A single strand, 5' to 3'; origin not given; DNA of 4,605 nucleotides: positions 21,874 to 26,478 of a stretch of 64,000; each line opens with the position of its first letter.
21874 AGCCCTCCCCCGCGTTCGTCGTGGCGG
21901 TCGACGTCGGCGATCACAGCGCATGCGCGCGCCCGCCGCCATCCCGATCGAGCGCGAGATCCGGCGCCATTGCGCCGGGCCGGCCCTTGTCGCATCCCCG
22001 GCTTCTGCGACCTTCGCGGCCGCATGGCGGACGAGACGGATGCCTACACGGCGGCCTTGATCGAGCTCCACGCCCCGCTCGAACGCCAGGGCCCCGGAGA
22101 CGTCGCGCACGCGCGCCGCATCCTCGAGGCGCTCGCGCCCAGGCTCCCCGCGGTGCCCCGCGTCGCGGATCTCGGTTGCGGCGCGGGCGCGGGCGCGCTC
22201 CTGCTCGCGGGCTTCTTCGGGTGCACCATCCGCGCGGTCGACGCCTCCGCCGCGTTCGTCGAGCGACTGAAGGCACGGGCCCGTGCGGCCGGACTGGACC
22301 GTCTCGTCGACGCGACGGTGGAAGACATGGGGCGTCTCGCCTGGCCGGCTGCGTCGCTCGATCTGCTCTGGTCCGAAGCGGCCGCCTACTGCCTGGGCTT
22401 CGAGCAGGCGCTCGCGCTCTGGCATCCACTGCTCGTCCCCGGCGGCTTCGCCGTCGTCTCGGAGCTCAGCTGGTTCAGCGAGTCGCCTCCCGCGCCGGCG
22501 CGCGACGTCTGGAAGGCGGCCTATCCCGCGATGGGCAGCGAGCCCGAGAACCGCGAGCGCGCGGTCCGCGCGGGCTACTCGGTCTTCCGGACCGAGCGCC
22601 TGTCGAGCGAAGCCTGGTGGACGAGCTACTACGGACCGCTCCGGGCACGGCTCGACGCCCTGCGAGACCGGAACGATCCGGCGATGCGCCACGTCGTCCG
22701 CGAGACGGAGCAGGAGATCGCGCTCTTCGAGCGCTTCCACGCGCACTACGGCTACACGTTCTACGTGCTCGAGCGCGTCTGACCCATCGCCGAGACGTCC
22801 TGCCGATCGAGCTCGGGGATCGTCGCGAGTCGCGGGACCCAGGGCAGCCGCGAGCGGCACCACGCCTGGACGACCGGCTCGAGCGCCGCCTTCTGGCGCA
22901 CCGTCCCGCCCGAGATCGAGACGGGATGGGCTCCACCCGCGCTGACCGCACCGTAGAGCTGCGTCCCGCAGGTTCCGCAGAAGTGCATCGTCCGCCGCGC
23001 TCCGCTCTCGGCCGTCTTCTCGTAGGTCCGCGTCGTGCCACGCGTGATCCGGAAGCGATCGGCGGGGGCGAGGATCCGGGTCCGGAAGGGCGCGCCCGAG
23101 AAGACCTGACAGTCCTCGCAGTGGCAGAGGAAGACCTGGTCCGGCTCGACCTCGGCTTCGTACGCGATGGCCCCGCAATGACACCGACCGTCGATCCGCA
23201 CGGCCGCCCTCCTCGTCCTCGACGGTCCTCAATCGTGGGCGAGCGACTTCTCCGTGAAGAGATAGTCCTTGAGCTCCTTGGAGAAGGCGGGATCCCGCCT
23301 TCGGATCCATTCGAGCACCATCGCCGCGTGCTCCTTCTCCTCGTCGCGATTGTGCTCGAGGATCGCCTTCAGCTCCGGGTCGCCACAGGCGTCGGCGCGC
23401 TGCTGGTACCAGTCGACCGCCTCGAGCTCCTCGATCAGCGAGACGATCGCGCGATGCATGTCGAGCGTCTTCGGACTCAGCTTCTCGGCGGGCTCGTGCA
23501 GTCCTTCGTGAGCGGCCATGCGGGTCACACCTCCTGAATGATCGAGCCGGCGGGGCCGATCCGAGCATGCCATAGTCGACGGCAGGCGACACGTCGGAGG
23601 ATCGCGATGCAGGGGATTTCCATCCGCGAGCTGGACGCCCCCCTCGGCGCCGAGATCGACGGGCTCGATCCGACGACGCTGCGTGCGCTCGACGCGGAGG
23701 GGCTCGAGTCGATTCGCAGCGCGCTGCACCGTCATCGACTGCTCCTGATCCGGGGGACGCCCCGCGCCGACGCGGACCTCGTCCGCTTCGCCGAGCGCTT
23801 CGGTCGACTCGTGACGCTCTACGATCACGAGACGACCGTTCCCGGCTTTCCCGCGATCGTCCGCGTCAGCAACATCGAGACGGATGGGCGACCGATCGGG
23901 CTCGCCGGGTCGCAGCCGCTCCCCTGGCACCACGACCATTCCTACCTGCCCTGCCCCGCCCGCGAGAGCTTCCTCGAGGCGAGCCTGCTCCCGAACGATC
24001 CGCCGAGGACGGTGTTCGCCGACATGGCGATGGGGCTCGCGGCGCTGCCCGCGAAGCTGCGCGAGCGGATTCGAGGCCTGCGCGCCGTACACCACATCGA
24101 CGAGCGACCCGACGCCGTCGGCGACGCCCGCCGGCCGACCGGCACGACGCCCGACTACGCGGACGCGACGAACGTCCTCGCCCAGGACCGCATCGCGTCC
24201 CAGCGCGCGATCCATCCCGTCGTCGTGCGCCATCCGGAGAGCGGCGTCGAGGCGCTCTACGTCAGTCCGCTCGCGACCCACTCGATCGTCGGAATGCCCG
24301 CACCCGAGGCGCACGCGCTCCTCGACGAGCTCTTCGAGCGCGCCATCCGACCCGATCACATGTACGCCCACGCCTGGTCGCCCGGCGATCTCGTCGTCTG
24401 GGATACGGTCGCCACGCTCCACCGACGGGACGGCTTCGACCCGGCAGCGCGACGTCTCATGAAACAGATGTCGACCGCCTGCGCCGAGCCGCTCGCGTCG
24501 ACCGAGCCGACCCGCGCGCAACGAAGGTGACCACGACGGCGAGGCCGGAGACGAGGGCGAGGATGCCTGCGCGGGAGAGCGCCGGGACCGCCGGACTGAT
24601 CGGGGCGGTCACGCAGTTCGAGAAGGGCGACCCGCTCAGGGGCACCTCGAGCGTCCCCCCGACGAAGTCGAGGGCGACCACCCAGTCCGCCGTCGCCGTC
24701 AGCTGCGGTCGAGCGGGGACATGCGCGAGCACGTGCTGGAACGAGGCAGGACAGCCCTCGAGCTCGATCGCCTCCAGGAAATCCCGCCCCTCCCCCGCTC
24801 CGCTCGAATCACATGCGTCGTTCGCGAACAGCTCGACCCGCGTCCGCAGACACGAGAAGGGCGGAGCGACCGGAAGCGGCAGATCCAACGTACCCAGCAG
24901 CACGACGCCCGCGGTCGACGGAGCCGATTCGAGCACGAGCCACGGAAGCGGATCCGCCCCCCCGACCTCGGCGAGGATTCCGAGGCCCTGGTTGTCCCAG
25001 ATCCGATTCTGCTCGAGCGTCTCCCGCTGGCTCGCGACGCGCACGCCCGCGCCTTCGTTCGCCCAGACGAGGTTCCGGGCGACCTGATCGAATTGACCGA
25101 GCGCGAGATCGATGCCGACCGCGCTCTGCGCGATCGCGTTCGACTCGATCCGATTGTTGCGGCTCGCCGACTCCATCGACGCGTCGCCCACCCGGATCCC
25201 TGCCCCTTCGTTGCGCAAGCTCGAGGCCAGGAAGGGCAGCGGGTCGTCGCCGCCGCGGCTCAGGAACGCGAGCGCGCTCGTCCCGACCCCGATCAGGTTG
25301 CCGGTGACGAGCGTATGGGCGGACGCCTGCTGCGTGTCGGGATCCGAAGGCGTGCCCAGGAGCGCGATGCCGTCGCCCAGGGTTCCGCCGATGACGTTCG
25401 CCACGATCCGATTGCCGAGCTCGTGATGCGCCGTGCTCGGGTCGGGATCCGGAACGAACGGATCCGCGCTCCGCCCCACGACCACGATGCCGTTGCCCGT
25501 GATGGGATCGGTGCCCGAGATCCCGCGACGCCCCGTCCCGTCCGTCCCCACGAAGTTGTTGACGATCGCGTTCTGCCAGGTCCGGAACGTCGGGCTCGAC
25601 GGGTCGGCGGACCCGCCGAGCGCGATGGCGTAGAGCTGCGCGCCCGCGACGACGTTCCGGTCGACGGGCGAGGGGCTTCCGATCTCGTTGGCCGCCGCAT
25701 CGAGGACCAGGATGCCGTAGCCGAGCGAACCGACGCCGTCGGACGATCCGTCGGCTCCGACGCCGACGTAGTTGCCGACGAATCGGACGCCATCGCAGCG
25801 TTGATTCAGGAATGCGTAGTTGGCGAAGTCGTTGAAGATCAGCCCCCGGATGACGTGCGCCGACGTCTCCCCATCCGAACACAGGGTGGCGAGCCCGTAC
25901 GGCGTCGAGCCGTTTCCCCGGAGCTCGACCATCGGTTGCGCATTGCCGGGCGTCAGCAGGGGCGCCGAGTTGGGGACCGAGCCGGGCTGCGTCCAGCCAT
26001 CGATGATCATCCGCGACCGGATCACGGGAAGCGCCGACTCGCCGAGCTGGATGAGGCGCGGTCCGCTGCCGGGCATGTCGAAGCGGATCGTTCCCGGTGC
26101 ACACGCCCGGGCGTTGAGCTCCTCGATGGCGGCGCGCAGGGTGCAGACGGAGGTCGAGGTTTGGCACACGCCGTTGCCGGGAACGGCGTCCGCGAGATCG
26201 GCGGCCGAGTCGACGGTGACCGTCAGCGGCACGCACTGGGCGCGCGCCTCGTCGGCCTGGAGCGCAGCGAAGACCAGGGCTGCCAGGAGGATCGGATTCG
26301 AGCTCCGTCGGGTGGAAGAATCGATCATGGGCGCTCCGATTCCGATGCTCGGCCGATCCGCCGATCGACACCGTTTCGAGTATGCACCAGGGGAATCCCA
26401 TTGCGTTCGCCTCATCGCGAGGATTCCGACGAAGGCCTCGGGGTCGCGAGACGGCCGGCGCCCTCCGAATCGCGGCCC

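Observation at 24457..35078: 10.6-kb island made almost entirely of large secreted repeat proteins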

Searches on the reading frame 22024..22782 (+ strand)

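Call 10: search_protein_families(library=pfam, proteins=[window:22024-22782:+], max_evalue=0.001)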
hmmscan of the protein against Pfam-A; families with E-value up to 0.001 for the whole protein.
window:22024-22782:+ (252 aa): 6 families
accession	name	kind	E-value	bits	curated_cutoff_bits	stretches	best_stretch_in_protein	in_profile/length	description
PF13649.12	Methyltransf_25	-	1.7e-11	45.1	27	1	47-141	1-97/97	Methyltransferase domain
PF08241.18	Methyltransf_11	-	3e-11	44.2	21.2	1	49-144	2-94/95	Methyltransferase domain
PF13847.12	Methyltransf_31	-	4.3e-06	26.9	27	1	46-149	6-113/145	Methyltransferase domain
PF08242.18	Methyltransf_12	-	1.8e-05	25.8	30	1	49-142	2-97/98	Methyltransferase domain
PF13489.12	Methyltransf_23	-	0.00068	19.8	27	1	30-83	9-61/164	Methyltransferase domain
PF05175.20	MTS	-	0.00092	19.3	23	0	37-102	23-90/170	Methyltransferase small domain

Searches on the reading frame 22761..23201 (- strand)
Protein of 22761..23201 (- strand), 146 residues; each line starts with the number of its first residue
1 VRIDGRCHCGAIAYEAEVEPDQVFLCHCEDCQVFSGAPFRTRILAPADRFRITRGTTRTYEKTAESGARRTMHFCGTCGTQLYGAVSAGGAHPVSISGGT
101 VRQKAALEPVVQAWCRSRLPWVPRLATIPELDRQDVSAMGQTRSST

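Call 10: search_protein_families(library=pfam, proteins=[window:22761-23201:-], max_evalue=0.001)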
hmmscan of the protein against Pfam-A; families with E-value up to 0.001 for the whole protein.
window:22761-23201:- (146 aa): 1 family
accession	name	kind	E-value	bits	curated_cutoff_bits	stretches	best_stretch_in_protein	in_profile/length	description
PF04828.22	GFA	-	1.4e-29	102.9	24.3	1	3-116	2-114/115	Glutathione-dependent formaldehyde-activating enzyme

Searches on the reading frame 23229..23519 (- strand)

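Call 87: search_protein_families(library=pfam, proteins=[window:23229-23519:-], max_evalue=0.01)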
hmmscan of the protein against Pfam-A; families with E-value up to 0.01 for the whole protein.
window:23229-23519:- (96 aa): 4 families
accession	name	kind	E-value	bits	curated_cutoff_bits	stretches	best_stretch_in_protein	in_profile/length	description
PF22277.2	EncFtn-like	-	3.1e-44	149.1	27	1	7-90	2-85/85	EncFtn-like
PF02915.23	Rubrerythrin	-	0.00055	20.8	22.8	1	27-91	6-76/137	Rubrerythrin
PF04305.20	DUF455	-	0.0016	18.5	34.3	1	1-74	127-202/247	Protein of unknown function (DUF455)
PF03232.19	COQ7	-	0.0036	17.4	23.5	1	31-75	14-59/169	Ubiquinone biosynthesis protein COQ7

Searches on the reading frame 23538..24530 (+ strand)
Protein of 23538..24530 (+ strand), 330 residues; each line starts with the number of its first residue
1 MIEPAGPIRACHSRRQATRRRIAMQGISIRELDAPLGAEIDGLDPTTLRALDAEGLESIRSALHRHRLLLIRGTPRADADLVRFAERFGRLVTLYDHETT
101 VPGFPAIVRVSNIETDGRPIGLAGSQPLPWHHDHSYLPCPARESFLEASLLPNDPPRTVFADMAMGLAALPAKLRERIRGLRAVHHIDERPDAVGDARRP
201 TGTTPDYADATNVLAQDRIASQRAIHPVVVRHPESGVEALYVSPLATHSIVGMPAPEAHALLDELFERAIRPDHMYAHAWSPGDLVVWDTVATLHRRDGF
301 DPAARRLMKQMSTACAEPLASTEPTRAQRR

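Call 6: search_protein_families(library=pfam, proteins=[window:23538-24530:+], max_evalue=0.01)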
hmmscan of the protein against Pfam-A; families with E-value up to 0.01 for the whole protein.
window:23538-24530:+ (330 aa): 1 family
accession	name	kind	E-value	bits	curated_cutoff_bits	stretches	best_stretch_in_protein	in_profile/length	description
PF02668.22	TauD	-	3.5e-53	181.6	27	1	29-310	2-265/267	Taurine catabolism dioxygenase TauD, TfdA family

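Call 7: search_protein_families(library=ncbifam, proteins=[window:23538-24530:+], max_evalue=0.01)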
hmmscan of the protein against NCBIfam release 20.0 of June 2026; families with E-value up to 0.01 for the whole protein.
window:23538-24530:+ (330 aa): 4 families
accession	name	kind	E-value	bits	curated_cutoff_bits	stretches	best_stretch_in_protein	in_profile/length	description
NF045815.1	Neo-PentlctneFsynPtlD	equivalog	2.9e-49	168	550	1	33-319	8-292/301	neopentalenolactone/pentalenolactone F synthase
NF007104.0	PRK09553.1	equivalog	3.5e-31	108.4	313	1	25-316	3-276/282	taurine dioxygenase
NF049937.1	CMthFAOxDecarbScoE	equivalog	2.3e-26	92.6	400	1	33-296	8-266/295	(3R)-3-[(carboxymethyl)amino]fatty acid oxygenase/decarboxylase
NF049936.1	TriMthamethphnDioxTmpA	equivalog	0.0047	15.8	400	0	277-310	313-346/366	2-trimethylaminoethylphosphonate dioxygenase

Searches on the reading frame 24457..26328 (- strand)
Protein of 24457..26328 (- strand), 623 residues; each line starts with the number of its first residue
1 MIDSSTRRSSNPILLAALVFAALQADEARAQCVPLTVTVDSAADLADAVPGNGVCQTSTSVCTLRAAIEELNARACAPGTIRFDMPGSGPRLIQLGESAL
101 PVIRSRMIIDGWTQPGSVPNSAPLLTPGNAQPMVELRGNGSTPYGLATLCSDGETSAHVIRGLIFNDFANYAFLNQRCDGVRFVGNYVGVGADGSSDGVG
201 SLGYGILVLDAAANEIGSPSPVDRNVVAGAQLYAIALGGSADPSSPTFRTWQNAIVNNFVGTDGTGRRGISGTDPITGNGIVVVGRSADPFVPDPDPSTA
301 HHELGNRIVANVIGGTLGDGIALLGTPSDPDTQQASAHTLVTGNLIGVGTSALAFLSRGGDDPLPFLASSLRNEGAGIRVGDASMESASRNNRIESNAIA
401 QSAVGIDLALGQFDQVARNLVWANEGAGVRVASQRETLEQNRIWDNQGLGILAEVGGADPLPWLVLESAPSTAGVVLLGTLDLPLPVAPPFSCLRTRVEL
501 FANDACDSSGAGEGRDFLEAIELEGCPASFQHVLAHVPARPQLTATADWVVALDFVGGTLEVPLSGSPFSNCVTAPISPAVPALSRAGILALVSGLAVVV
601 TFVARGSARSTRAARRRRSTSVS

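Call 6: search_protein_families(library=pfam, proteins=[window:24457-26328:-], max_evalue=0.01)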
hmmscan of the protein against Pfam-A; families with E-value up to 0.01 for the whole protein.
window:24457-26328:- (623 aa): 3 families
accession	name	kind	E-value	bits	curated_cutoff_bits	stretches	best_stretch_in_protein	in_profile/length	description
PF13229.12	Beta_helix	-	6.6e-07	29.5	25.9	1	373-456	44-123/158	Right handed beta helix region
PF05048.19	NosD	-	8.2e-07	29.1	23.6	1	385-453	42-110/212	Periplasmic copper-binding protein (NosD)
PF07602.17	DUF1565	-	0.0019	18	20.3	1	305-445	133-251/257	Protein of unknown function (DUF1565)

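Call 7: search_protein_families(library=ncbifam, proteins=[window:24457-26328:-], max_evalue=0.01)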
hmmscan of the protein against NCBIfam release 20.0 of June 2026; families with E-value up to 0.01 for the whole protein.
window:24457-26328:- (623 aa): 1 family
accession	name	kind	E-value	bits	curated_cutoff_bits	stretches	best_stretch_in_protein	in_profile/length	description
TIGR04214.1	CSLREA_Nterm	domain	4.7e-05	23.2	25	1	38-72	2-27/27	CSLREA domain-containing protein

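Call 69: search_solved_structures(query=window:24457-26328:-, max_evalue=0.1)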
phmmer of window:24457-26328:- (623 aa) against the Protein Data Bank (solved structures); distinct sequences matched with E-value up to 0.1: 0.

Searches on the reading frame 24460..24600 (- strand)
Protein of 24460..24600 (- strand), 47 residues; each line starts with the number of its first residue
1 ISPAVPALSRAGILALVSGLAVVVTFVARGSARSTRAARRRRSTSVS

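Call 12: search_protein_families(library=ncbifam, proteins=[window:24460-24600:-], max_evalue=10)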
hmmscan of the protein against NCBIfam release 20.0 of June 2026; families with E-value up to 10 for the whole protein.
seq(47 aa): 1 family
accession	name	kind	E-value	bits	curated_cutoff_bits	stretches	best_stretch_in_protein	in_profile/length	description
NF033207.2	midcut_by_XrtH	subfamily_domain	0.0034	17.4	45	1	4-37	36-68/175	midcut-by-XrtH protein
